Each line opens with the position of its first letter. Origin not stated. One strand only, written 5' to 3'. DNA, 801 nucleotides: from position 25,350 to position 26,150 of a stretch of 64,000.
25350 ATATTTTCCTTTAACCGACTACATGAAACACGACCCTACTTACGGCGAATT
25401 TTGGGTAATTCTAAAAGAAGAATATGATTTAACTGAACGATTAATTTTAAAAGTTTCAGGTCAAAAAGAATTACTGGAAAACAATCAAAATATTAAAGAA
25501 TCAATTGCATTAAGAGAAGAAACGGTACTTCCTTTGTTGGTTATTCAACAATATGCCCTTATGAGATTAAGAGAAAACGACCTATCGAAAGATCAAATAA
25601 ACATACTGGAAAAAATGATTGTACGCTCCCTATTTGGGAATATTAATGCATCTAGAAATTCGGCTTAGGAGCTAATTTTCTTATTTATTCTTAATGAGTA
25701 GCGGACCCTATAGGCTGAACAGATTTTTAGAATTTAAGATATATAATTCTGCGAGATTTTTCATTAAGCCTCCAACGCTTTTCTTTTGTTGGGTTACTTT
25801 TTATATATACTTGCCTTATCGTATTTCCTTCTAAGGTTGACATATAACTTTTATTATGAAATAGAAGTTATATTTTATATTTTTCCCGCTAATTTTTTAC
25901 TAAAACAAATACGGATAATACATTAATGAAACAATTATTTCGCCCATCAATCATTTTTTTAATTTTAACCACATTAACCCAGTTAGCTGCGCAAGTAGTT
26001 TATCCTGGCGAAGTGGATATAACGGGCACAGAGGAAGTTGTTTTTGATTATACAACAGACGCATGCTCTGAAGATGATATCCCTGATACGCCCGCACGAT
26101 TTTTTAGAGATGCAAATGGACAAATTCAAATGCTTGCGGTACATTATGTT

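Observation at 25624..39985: Two ~7 kb single-gene mega-adhesin cassettes stacked behind ppc, each bounded by a copy of the ppc 3' end (att-like triplication, no recombinase in view)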

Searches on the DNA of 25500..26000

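Call 50: search_rna_families(source=window, start=25500, end=26000, threshold=evalue, max_evalue=1)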
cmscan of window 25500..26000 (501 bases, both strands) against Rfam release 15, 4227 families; matches with E-value up to 1: 0.
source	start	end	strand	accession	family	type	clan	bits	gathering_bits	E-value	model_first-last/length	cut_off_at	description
